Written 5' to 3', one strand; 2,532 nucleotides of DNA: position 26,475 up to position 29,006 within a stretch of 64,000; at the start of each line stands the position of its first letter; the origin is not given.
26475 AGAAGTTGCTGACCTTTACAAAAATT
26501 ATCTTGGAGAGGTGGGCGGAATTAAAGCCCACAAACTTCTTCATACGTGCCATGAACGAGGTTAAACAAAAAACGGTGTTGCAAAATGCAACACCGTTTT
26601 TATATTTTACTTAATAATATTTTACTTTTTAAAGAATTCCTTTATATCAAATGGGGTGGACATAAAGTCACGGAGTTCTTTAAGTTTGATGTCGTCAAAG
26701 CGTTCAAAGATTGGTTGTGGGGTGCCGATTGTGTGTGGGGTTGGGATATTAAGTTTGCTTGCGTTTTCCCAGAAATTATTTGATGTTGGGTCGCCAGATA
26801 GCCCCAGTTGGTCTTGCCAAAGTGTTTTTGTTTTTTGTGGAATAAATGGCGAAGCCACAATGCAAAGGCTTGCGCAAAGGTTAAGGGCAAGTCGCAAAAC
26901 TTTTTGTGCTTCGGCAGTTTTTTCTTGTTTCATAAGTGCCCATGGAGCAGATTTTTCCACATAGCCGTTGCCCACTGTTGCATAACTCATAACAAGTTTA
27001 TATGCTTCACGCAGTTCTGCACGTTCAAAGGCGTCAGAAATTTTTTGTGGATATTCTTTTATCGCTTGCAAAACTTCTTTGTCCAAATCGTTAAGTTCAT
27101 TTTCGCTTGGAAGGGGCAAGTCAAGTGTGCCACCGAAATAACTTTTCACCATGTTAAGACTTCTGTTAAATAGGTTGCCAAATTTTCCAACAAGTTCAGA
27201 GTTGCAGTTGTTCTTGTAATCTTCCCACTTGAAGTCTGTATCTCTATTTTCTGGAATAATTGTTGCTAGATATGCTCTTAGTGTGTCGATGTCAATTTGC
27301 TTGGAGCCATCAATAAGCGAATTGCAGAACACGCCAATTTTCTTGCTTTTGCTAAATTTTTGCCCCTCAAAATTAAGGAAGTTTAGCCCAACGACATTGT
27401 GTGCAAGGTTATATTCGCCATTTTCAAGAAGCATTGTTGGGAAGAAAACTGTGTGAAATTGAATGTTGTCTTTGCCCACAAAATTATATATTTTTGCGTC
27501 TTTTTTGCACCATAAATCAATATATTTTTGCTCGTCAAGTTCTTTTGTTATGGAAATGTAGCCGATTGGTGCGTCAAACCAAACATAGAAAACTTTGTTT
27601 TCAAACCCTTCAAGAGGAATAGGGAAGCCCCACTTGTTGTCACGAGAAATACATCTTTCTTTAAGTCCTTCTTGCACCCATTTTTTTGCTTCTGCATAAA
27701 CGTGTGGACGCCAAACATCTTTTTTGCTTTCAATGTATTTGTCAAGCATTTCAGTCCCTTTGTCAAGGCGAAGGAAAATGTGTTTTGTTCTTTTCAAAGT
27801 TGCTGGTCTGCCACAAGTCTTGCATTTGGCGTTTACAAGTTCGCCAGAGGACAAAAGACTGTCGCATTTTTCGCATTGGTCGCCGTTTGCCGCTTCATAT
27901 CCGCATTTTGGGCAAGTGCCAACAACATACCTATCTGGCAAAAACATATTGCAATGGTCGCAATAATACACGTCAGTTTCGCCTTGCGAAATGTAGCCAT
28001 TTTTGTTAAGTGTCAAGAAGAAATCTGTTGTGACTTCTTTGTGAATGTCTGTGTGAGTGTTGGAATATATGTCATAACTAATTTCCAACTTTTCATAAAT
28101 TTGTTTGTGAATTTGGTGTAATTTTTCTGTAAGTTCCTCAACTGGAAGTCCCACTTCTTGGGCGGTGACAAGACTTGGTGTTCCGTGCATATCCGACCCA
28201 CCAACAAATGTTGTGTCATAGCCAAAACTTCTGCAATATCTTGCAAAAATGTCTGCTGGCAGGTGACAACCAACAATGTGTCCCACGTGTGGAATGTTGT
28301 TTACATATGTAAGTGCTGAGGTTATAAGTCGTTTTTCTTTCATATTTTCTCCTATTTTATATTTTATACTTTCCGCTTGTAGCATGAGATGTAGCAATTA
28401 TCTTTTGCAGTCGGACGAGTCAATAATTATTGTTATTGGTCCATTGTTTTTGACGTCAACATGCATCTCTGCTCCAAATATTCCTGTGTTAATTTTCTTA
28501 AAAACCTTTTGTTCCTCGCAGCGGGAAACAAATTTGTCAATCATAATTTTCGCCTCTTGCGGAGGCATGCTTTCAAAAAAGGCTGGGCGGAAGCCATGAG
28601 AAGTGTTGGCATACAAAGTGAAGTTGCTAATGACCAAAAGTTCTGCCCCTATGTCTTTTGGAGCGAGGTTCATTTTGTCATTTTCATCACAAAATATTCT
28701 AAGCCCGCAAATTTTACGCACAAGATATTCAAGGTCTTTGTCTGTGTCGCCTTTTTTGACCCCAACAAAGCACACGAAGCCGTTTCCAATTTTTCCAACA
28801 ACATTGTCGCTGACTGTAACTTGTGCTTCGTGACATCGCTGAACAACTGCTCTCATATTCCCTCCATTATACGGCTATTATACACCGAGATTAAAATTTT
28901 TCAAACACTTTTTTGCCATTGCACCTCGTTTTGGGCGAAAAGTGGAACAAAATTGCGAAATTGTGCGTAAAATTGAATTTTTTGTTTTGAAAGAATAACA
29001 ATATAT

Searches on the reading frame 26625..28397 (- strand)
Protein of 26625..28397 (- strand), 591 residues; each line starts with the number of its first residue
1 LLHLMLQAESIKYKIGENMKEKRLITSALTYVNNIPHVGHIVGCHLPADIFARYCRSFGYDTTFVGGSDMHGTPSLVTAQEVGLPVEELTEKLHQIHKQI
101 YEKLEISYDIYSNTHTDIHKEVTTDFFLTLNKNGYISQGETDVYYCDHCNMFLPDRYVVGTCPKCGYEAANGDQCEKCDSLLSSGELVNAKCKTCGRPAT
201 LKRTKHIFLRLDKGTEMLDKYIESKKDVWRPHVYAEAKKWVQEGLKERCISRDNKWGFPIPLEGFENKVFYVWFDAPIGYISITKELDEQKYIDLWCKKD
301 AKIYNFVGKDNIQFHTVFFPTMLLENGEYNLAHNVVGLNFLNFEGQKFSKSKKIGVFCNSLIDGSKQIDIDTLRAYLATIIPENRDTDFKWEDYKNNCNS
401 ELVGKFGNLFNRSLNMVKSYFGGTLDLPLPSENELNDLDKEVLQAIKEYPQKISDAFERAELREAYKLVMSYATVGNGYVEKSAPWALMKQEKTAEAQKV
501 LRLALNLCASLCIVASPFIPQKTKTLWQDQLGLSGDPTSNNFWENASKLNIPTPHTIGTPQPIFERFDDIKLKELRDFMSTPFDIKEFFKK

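Call 67: search_protein_families(library=pfam, proteins=[window:26625-28397:-])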
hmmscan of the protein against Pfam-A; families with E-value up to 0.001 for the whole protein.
window:26625-28397:- (591 aa): 5 families
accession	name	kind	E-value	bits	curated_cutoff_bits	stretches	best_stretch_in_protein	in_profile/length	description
PF09334.17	tRNA-synt_1g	-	2.4e-141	471.5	20.1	1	24-413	2-390/391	tRNA synthetases class I (M)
PF19303.5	Anticodon_3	-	3.6e-15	56.6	23.5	1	430-575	2-143/152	Anticodon binding domain of methionyl tRNA ligase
PF00133.28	tRNA-synt_1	-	4.5e-14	52.5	22.7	1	20-262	22-245/414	tRNA synthetases class I (I, L, M and V)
PF08264.19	Anticodon_1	-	2.1e-07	31.4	25.1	1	439-534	1-96/148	Anticodon-binding domain of tRNA ligase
PF01406.26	tRNA-synt_1e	-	3.7e-05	23.7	27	0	32-145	19-131/301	tRNA synthetases class I (C) catalytic domain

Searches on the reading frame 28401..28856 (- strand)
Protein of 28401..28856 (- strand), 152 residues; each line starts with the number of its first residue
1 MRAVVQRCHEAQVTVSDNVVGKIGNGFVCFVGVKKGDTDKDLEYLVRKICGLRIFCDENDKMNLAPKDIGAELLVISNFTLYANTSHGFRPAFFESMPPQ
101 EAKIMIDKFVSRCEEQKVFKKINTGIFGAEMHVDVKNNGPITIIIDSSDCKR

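Call 67: search_protein_families(library=pfam, proteins=[window:28401-28856:-])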
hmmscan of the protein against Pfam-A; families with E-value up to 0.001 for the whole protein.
window:28401-28856:- (152 aa): 1 family
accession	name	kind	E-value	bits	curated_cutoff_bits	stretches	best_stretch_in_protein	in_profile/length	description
PF02580.21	Tyr_Deacylase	-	2.6e-52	177.4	25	1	2-146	1-144/144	D-Tyr-tRNA(Tyr) deacylase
